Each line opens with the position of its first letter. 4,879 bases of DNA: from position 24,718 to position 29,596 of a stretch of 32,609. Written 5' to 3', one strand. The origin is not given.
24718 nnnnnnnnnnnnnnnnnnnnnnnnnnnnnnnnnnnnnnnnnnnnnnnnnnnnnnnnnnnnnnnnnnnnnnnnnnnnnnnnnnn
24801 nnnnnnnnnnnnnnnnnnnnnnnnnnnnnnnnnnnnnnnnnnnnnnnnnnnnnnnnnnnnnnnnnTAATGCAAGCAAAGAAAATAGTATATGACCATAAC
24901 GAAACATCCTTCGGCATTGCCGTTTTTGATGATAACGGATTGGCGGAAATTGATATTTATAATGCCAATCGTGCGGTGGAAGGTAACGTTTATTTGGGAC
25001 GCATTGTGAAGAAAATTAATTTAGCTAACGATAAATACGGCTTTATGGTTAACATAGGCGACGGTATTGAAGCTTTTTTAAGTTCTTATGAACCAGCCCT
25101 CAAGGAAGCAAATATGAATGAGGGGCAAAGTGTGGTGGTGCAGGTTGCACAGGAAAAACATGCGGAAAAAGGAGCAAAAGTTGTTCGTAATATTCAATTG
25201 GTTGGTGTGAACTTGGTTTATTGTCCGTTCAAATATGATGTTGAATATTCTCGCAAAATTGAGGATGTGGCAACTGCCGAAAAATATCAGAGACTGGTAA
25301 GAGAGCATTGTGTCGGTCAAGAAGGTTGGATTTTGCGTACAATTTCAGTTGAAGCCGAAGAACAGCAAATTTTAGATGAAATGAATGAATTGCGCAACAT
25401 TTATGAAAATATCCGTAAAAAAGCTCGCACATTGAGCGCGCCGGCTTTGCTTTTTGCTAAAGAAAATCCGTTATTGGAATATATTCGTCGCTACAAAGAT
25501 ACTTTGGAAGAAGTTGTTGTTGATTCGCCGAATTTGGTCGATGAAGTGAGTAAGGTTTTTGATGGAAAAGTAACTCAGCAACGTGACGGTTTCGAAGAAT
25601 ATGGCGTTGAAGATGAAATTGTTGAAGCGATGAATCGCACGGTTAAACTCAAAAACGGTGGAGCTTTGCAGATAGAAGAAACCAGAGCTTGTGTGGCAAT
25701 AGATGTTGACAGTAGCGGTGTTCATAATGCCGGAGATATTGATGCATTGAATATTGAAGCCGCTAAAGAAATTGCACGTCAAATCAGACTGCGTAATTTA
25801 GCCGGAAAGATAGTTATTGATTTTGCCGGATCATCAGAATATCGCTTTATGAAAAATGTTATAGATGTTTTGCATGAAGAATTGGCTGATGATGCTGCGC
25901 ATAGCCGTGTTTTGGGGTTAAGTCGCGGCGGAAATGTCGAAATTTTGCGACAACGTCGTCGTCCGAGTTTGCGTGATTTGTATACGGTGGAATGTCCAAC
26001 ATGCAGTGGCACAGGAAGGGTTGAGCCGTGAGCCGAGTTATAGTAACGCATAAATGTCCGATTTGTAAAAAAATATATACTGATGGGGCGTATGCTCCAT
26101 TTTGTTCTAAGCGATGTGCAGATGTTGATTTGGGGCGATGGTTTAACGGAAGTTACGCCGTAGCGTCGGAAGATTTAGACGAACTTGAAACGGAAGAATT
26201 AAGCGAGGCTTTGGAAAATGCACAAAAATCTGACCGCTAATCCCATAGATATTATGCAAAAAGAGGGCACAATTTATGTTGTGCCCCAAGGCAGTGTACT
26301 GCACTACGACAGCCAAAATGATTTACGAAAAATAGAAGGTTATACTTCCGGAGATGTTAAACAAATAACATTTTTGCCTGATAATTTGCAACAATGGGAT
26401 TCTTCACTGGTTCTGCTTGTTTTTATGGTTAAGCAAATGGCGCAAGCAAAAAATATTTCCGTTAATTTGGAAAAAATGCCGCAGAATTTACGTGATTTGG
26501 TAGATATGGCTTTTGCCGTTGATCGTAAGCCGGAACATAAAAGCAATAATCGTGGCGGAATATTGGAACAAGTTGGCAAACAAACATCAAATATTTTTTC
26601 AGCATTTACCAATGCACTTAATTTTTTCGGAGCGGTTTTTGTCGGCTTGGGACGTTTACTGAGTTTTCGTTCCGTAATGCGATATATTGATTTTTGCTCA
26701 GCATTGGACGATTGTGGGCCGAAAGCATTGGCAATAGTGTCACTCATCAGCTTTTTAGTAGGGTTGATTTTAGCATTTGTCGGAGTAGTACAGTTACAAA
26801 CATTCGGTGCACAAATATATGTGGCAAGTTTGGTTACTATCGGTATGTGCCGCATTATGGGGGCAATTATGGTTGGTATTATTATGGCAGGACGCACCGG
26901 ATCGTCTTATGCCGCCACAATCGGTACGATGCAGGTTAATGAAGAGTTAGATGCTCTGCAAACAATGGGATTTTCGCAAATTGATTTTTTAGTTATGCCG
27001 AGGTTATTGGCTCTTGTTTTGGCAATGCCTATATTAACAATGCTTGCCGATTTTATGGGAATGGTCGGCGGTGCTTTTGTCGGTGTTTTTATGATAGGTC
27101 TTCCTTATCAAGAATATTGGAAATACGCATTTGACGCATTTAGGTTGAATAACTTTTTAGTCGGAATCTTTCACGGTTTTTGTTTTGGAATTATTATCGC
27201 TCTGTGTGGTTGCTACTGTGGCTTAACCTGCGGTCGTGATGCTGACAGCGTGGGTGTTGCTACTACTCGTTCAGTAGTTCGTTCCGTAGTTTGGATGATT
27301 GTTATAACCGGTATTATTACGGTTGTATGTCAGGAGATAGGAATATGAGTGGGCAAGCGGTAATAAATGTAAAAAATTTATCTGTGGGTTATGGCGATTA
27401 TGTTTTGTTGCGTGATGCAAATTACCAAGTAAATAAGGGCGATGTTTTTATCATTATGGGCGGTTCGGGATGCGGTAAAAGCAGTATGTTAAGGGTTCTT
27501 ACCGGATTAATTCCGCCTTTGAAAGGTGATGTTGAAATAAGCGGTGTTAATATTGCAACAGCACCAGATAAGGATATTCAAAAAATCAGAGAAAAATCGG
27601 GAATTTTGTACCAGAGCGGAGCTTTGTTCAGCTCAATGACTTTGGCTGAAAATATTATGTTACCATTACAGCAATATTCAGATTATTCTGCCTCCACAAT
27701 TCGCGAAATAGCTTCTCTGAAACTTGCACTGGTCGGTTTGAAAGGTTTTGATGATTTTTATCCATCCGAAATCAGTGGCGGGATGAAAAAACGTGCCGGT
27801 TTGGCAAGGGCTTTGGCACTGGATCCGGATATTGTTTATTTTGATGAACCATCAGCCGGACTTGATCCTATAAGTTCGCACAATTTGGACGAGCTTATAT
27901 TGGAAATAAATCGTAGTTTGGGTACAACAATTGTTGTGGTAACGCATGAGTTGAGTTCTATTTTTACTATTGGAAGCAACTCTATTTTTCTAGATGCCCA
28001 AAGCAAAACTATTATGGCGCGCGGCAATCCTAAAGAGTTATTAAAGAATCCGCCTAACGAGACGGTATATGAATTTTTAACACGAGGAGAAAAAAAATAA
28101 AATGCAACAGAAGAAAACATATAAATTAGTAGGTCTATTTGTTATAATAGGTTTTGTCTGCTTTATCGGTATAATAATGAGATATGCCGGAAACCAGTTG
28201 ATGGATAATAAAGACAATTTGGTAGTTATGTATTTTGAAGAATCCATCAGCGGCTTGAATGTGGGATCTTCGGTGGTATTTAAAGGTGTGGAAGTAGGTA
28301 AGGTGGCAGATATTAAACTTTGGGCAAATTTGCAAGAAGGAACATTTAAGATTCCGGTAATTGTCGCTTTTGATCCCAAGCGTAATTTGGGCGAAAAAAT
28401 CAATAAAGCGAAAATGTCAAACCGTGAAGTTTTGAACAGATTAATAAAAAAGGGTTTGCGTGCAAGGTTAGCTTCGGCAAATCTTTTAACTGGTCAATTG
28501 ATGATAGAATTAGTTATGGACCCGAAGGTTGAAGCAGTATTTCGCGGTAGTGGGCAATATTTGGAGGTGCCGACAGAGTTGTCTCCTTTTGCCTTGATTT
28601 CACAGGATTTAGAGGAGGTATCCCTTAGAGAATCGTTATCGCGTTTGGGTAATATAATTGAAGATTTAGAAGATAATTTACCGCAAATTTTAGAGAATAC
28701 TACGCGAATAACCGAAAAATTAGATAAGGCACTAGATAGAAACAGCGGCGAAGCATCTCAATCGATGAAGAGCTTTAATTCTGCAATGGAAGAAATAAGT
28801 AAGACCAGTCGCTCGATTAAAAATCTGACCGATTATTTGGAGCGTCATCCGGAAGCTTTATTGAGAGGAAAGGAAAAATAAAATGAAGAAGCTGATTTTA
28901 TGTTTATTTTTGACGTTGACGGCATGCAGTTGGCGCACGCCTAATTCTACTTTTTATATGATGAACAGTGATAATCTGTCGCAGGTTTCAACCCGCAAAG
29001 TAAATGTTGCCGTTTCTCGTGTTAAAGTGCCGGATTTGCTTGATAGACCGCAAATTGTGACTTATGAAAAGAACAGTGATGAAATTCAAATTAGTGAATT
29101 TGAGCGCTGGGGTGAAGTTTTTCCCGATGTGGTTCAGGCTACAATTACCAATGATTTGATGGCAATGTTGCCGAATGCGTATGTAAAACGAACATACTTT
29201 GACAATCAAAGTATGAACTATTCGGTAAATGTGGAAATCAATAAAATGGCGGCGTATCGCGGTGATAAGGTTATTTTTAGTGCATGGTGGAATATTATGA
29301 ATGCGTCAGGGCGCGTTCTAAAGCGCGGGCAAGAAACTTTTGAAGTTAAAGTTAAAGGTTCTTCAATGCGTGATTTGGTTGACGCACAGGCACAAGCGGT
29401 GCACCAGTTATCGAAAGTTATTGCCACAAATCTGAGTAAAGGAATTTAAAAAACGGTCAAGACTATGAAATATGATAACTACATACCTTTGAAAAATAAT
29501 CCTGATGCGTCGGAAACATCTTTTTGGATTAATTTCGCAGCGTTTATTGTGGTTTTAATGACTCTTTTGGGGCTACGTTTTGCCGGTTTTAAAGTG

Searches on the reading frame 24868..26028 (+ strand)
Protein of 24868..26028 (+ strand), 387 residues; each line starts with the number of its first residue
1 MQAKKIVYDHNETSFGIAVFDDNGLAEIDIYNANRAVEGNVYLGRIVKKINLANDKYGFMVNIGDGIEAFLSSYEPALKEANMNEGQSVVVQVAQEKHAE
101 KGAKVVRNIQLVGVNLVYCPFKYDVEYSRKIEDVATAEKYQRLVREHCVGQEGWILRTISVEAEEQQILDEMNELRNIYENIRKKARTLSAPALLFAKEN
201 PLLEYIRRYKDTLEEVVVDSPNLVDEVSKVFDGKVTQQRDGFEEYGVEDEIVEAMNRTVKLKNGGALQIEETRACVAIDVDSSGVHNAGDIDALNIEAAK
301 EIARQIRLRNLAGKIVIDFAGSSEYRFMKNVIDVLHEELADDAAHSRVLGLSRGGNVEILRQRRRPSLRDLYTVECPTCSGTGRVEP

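Call 90: search_protein_families(library=pfam, proteins=[window:24868-26028:+], max_evalue=0.00001)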
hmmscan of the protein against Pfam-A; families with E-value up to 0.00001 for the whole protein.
window:24868-26028:+ (387 aa): 1 family
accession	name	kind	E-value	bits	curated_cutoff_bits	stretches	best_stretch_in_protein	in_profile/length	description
PF10150.14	RNase_E_G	-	8.6e-56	189.8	25.5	1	111-363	2-269/270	Ribonuclease E/G family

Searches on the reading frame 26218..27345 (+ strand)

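Call 90: search_protein_families(library=pfam, proteins=[window:26218-27345:+], max_evalue=0.00001)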
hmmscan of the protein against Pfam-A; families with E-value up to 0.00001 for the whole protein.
window:26218-27345:+ (376 aa): 1 family
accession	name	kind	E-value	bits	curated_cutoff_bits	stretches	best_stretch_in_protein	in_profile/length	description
PF02405.21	MlaE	-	1.5e-67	227.7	22.5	1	162-369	4-211/212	Permease MlaE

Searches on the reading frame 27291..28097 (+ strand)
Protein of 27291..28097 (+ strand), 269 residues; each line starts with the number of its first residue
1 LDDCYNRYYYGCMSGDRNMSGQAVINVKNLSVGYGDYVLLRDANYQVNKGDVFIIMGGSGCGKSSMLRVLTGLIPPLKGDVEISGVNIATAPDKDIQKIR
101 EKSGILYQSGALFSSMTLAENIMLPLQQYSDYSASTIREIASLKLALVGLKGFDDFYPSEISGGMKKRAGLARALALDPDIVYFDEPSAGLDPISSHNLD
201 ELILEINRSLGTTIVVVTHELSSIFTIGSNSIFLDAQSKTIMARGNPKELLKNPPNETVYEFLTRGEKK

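Call 90: search_protein_families(library=pfam, proteins=[window:27291-28097:+], max_evalue=0.00001)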
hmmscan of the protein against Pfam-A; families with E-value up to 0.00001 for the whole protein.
window:27291-28097:+ (269 aa): 2 families
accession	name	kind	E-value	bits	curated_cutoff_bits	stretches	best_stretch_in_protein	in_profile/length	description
PF00005.33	ABC_tran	-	1.6e-26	93.9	25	1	40-188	1-136/137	ABC transporter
PF13304.12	AAA_21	-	1.4e-06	29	27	0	155-220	232-299/304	AAA domain, putative AbiEii toxin, Type IV TA system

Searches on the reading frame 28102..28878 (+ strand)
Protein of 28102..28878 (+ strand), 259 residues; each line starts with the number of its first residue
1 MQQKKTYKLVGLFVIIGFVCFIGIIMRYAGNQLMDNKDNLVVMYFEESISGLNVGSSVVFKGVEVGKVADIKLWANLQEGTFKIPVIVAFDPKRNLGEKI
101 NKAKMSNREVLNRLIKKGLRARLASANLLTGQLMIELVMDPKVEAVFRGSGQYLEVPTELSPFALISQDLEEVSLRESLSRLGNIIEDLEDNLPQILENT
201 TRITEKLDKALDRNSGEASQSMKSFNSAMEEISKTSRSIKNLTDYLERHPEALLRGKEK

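Call 90: search_protein_families(library=pfam, proteins=[window:28102-28878:+], max_evalue=0.00001)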
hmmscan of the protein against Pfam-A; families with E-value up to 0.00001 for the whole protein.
window:28102-28878:+ (259 aa): 1 family
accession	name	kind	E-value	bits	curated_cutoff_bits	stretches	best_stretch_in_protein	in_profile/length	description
PF02470.25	MlaD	-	3.3e-11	43.7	25.1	1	41-138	5-79/81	MlaD protein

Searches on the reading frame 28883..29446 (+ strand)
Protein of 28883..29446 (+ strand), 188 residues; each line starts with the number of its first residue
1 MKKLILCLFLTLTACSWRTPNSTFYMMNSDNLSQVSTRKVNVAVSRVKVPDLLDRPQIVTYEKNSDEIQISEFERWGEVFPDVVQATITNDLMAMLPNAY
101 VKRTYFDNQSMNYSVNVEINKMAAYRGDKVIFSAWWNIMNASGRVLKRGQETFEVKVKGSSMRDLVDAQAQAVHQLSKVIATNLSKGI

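Call 90: search_protein_families(library=pfam, proteins=[window:28883-29446:+], max_evalue=0.00001)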
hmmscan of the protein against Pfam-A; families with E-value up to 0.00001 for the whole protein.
window:28883-29446:+ (188 aa): 1 family
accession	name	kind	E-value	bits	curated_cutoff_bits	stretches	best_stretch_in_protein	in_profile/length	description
PF03886.18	ABC_trans_aux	-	8.2e-28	97.5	26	1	34-181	13-161/161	ABC-type transport auxiliary lipoprotein component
